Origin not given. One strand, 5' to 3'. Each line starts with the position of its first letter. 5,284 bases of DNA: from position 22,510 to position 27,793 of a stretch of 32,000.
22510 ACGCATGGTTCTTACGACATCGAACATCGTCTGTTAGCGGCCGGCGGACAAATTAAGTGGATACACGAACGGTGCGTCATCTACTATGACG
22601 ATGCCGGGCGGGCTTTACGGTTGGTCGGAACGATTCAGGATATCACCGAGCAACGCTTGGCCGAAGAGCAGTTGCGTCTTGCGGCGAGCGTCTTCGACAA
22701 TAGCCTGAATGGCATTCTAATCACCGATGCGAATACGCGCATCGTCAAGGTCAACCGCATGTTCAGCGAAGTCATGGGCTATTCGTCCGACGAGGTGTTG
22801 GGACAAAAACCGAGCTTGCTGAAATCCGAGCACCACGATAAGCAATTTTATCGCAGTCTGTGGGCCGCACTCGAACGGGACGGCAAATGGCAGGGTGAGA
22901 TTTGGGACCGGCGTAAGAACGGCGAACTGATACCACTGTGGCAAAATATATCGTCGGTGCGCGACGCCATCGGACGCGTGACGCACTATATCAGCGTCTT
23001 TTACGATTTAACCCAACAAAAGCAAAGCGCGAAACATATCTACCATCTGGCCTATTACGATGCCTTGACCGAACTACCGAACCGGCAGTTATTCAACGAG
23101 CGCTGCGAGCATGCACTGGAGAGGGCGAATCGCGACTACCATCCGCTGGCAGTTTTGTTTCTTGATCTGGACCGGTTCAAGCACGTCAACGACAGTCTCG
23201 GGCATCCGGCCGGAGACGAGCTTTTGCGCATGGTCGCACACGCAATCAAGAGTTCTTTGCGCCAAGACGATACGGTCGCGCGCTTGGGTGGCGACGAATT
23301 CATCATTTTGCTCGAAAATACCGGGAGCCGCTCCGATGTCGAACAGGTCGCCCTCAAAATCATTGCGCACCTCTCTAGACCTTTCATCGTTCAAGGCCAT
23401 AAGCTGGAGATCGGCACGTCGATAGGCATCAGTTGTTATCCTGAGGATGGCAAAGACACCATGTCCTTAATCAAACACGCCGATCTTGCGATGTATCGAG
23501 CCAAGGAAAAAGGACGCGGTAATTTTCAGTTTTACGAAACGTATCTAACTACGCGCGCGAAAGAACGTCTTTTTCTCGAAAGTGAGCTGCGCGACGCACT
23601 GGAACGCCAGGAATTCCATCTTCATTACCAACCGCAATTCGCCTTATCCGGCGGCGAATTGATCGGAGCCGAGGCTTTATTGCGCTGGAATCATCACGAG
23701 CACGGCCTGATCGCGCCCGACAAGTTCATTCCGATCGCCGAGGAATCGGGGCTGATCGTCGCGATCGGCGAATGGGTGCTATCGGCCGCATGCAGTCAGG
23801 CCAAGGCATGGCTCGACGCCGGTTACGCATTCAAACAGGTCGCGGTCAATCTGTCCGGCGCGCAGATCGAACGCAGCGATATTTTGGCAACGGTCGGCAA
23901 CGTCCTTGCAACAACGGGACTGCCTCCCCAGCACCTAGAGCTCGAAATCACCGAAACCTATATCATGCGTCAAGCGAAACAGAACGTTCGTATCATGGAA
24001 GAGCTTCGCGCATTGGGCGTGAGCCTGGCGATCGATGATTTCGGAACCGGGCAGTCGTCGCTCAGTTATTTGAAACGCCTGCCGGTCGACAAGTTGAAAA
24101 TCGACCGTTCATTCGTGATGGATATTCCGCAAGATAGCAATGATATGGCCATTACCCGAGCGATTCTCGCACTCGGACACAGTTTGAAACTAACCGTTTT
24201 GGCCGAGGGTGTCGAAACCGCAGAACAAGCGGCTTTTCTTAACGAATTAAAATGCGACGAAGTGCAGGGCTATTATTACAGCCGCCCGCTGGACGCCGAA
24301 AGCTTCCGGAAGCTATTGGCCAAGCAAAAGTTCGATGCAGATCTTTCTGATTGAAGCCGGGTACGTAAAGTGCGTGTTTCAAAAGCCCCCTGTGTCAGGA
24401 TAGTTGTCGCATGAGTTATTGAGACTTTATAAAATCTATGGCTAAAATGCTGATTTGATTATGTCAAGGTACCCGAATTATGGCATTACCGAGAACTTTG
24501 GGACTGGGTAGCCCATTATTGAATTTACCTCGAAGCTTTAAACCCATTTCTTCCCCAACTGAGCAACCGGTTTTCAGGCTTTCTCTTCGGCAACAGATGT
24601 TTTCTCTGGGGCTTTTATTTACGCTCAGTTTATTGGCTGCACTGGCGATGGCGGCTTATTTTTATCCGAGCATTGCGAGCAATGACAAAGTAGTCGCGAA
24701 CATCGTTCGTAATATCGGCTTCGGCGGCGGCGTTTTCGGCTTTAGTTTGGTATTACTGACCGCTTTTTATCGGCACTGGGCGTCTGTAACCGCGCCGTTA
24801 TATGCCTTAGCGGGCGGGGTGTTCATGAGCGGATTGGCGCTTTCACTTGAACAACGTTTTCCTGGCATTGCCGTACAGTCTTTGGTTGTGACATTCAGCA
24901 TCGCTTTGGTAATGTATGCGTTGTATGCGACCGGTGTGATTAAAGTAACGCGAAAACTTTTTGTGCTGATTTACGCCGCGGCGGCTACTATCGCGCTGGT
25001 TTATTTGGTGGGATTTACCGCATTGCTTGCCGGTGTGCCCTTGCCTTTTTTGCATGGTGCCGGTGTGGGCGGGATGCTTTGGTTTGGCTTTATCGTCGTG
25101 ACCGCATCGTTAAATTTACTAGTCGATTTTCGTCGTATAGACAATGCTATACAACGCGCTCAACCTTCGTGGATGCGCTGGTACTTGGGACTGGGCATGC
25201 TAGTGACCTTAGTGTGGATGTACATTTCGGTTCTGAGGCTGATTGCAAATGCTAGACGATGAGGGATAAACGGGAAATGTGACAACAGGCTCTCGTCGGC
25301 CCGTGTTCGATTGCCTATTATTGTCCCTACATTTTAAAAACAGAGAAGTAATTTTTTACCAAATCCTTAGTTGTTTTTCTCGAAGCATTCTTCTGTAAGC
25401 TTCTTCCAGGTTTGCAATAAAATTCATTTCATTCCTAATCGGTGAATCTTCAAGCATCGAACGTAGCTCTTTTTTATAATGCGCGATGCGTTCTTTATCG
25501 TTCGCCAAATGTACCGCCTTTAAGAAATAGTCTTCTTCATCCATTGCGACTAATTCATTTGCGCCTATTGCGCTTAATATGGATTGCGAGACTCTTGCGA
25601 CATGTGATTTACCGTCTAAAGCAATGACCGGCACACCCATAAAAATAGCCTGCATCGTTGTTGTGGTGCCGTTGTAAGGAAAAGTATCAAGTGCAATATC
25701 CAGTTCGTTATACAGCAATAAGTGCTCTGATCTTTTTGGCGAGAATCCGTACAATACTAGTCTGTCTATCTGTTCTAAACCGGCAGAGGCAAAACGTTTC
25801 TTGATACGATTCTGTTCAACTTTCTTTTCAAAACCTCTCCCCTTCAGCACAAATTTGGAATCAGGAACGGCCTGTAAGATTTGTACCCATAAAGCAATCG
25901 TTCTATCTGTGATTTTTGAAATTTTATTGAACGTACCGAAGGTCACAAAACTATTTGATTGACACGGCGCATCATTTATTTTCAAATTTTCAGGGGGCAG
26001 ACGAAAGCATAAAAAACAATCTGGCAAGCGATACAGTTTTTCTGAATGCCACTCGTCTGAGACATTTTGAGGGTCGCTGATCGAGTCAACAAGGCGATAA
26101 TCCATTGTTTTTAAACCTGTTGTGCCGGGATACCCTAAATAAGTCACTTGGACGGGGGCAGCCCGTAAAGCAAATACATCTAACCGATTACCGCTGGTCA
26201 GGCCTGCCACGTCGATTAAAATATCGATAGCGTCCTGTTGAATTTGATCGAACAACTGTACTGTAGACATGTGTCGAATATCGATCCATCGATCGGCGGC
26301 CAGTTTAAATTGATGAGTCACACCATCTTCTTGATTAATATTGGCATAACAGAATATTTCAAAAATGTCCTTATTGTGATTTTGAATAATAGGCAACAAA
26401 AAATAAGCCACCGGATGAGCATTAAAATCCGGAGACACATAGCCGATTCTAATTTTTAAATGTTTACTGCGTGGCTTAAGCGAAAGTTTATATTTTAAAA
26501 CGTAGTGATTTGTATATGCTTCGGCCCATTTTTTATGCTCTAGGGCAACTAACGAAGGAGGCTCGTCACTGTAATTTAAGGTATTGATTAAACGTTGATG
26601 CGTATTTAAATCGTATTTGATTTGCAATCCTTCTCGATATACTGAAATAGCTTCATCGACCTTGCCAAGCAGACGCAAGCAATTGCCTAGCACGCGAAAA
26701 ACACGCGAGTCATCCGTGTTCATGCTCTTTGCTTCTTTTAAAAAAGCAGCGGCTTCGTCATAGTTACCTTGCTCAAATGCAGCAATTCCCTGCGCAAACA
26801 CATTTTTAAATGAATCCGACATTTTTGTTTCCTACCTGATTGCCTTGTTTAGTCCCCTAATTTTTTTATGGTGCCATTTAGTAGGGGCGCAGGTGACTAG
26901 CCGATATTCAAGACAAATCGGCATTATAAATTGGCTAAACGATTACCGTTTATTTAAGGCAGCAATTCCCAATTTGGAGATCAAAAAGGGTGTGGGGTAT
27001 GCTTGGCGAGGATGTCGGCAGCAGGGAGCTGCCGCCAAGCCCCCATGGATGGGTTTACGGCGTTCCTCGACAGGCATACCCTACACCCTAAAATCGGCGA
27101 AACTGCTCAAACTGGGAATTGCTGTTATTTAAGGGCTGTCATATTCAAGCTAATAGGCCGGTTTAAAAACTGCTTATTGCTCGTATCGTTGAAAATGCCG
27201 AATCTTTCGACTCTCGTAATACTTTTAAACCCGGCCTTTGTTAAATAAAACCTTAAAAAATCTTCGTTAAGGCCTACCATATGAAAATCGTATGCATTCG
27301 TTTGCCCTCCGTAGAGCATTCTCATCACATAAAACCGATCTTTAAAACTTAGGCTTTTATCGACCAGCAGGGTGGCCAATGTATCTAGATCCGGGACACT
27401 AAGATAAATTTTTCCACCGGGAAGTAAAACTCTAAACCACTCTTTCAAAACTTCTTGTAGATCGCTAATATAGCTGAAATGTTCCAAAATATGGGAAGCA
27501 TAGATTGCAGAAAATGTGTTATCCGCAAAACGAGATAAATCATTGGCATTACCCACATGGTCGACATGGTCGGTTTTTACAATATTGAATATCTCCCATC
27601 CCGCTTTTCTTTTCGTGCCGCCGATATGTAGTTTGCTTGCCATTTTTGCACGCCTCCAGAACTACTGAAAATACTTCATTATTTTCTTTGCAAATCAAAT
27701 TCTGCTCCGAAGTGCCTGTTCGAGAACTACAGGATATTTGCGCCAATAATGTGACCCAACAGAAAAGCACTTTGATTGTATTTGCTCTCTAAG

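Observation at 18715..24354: Tat-less [NiFe]-hydrogenase operon ending in a PAS-GGDEF-EAL gene: candidate H2 to c-di-GMP sensing module (group 2c-like)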

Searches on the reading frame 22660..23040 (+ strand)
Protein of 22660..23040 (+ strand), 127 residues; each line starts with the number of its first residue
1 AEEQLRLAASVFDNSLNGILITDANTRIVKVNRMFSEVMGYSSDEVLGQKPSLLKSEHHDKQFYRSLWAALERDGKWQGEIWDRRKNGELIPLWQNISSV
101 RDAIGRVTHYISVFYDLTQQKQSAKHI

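Call 50: search_solved_structures(query=window:22660-23040:+, max_evalue=0.000001, show_alignments=3)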
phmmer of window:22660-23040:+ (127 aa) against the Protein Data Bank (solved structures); distinct sequences matched with E-value up to 0.000001: 33.
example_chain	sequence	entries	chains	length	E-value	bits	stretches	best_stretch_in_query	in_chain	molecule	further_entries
3ewk_A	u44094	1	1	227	4.3e-26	94.6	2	20-124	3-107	Sensor protein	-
2gj3_A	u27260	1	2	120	2e-12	50.4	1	17-118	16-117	Nitrogen fixation regulatory protein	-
9qq6_A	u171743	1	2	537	1.3e-11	47.8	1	17-119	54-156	histidine kinase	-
8pky_A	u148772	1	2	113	1.6e-10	44.3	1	17-119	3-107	histidine kinase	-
6ywq_A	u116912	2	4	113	1.6e-10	44.3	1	17-119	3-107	Multi-sensor hybrid histidine kinase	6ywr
6ywh_A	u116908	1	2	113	3.1e-10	43.4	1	17-119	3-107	Multi-sensor hybrid histidine kinase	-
6y7u_A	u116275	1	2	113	3.1e-10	43.4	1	17-119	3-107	Multi-sensor hybrid histidine kinase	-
9u5n_A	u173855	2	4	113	3.1e-10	43.4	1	17-119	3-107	histidine kinase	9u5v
6rhf_A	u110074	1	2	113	3.1e-10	43.4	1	17-119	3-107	Multi-sensor hybrid histidine kinase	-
6ywi_A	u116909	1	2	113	3.1e-10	43.4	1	17-119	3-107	Multi-sensor hybrid histidine kinase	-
6ywg_A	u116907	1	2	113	3.1e-10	43.4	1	17-119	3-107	Multi-sensor hybrid histidine kinase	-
6yx4_A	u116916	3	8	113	3.1e-10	43.4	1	17-119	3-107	Multi-sensor hybrid histidine kinase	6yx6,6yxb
6yxc_A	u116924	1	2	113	3.1e-10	43.4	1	17-119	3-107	Multi-sensor hybrid histidine kinase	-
8pm1_A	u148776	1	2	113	4.2e-10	42.9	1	17-119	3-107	histidine kinase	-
6rhg_A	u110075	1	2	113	5.9e-10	42.5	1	17-119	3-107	Multi-sensor hybrid histidine kinase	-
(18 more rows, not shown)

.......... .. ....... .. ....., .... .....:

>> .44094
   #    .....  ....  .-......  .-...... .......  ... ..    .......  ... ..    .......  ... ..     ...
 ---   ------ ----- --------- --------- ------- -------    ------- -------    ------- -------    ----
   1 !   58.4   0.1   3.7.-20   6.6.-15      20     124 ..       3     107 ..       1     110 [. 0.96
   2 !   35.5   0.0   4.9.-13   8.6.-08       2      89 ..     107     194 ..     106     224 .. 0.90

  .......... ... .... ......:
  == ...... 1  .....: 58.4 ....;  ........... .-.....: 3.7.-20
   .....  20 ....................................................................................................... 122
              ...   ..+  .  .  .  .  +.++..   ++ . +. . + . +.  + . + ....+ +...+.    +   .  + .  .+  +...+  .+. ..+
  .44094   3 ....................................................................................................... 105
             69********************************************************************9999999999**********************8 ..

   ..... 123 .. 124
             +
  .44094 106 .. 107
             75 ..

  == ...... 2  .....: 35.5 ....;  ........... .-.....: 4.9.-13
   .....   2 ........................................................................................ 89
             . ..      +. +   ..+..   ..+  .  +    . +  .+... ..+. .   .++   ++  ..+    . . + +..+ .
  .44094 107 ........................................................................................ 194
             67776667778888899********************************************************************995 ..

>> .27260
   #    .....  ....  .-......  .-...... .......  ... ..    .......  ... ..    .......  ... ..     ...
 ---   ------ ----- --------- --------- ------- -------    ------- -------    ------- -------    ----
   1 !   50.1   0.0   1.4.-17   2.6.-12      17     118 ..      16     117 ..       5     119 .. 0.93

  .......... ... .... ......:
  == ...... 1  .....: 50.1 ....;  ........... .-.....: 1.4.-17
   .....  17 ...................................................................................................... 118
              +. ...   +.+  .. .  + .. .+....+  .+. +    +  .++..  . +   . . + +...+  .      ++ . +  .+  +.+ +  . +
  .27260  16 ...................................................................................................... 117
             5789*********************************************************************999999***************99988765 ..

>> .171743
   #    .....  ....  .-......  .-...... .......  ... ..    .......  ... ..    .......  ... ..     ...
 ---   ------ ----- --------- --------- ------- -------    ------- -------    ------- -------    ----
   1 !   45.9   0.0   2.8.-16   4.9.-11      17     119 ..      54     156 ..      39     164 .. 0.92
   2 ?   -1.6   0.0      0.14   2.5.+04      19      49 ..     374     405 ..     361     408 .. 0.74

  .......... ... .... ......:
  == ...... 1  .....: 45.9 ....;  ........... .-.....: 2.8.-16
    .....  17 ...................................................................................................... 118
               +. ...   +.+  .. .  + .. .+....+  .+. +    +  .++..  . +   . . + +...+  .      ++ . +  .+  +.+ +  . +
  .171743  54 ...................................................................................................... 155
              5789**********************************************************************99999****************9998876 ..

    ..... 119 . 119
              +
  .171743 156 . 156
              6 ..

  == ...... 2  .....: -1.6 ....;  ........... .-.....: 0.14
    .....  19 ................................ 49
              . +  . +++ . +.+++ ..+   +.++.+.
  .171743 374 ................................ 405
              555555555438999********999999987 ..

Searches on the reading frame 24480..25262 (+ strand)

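Call 6: search_protein_families(library=pfam, proteins=[window:24480-25262:+])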
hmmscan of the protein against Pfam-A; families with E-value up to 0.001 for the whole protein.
window:24480-25262:+ (260 aa): 1 family
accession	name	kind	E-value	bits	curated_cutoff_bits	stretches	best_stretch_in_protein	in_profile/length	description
PF12811.12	BaxI_1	-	9.7e-54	182.9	26.2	1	45-259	33-232/233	Bax inhibitor 1 like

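Call 7: search_protein_families(library=ncbifam, proteins=[window:24480-25262:+])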
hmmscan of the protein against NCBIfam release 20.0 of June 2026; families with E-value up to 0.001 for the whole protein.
window:24480-25262:+ (260 aa): 0 families

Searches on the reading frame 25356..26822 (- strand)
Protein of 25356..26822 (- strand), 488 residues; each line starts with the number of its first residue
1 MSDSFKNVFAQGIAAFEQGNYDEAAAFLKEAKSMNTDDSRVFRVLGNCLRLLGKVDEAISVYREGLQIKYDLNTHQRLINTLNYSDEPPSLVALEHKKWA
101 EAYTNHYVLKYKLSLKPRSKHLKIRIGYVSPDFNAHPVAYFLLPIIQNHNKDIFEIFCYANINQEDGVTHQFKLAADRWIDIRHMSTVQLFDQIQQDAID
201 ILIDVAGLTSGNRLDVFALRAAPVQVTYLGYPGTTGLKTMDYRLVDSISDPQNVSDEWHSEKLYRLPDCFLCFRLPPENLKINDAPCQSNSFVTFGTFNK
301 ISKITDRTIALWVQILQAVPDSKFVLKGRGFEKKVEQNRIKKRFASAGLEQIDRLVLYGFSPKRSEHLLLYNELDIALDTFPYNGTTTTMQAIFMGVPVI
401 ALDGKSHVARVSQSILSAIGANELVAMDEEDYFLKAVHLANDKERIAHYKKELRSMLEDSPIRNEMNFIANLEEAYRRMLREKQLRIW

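Call 57: search_protein_families(library=pfam, proteins=[window:25356-26822:-], max_evalue=0.00001)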
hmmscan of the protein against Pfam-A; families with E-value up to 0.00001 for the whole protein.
window:25356-26822:- (488 aa): 8 families
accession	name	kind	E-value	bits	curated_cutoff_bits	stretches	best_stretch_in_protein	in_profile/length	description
PF13844.12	Glyco_transf_41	-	2.8e-62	211.2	25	2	111-271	68-229/543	Glycosyl transferase family 41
PF07719.23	TPR_2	-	1.2e-09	37.9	27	0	9-35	5-31/34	Tetratricopeptide repeat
PF00515.34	TPR_1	-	3.3e-08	33.5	27.8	0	45-68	7-30/34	Tetratricopeptide repeat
PF13432.12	TPR_16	-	2.1e-07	31.7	32.7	1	9-66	1-58/65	Tetratricopeptide repeat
PF14559.12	TPR_19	-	2.3e-06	28.3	25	1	15-67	1-53/68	Tetratricopeptide repeat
PF13176.12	TPR_7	-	4.8e-06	26.7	27.9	0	45-73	5-33/36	Tetratricopeptide repeat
PF13424.12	TPR_12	-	8.5e-06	26.3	30.1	0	12-69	10-75/77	Tetratricopeptide repeat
PF13181.12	TPR_8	-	9.5e-06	25.8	25.7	0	45-69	7-31/34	Tetratricopeptide repeat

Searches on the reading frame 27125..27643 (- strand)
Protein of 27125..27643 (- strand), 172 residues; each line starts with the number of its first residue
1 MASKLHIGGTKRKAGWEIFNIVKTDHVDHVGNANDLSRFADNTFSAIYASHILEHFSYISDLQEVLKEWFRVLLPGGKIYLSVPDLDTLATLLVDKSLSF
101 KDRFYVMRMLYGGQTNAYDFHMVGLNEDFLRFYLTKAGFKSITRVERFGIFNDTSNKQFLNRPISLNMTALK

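Call 57: search_protein_families(library=pfam, proteins=[window:27125-27643:-], max_evalue=0.00001)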
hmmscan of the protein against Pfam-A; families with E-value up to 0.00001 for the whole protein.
window:27125-27643:- (172 aa): 1 family
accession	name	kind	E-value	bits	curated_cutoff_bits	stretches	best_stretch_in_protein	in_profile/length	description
PF08241.18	Methyltransf_11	-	6.7e-10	39.9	21.2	1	29-80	47-94/95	Methyltransferase domain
